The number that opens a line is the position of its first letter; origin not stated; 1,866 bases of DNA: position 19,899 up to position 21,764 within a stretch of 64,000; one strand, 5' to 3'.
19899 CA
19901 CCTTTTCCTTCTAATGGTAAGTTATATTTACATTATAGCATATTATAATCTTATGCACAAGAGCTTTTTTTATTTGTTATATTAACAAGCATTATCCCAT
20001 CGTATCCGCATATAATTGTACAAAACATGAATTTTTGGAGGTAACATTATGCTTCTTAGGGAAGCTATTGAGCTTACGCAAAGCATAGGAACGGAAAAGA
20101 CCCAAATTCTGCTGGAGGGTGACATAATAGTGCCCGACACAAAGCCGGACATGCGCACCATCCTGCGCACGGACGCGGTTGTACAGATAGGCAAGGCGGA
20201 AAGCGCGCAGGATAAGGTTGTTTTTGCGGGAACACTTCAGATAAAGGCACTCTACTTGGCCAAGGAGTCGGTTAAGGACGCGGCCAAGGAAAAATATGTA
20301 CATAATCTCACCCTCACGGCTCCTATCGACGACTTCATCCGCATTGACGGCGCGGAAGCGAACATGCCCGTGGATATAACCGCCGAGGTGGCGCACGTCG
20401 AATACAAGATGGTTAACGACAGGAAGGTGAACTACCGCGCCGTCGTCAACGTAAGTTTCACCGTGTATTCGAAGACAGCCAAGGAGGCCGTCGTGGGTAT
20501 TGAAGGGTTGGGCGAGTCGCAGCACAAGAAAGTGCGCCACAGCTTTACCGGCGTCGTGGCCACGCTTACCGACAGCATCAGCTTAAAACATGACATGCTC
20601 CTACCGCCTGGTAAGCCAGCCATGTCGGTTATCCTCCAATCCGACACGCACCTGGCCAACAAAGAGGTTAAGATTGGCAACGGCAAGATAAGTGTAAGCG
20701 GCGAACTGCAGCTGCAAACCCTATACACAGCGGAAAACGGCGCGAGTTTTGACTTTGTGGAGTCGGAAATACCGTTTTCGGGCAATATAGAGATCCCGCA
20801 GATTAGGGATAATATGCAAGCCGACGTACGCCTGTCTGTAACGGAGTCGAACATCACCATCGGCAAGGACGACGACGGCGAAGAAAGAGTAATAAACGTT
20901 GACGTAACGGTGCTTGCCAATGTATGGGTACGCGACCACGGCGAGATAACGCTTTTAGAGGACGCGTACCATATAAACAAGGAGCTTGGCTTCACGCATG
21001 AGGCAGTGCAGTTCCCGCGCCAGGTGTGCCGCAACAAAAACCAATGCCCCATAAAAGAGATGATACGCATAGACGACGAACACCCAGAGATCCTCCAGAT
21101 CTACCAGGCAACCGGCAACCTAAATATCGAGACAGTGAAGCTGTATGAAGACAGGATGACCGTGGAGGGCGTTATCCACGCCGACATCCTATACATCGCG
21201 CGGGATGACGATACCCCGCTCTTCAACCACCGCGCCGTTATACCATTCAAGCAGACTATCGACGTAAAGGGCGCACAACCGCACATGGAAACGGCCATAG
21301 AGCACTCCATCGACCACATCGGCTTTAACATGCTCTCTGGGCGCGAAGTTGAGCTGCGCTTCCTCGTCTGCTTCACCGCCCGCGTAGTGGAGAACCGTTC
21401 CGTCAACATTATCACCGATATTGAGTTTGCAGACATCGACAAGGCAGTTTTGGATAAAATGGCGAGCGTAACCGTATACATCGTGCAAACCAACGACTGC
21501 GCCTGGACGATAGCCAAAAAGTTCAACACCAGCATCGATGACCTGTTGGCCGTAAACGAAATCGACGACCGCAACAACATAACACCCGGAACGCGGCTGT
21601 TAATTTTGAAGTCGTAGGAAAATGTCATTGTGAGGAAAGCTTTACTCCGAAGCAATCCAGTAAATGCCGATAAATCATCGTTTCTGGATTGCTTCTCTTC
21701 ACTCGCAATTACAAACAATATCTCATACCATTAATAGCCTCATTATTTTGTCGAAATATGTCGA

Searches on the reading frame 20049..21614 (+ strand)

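Call 9: search_protein_families(library=pfam, proteins=[window:20049-21614:+], max_evalue=0.01)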
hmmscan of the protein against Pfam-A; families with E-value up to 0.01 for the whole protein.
window:20049-21614:+ (522 aa): 3 families
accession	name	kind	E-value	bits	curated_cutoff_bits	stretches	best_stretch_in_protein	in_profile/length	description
PF12673.12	SipL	-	1.9e-49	166.2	23.6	3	195-271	5-77/78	SipL, SPOCS domain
PF01476.26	LysM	-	5.5e-10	39.5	20.9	1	477-519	1-42/43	LysM domain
PF23473.1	LysM3_LYK4_5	-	0.00029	21.3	29.3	1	477-519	5-46/48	LYK4/5 LysM3 domain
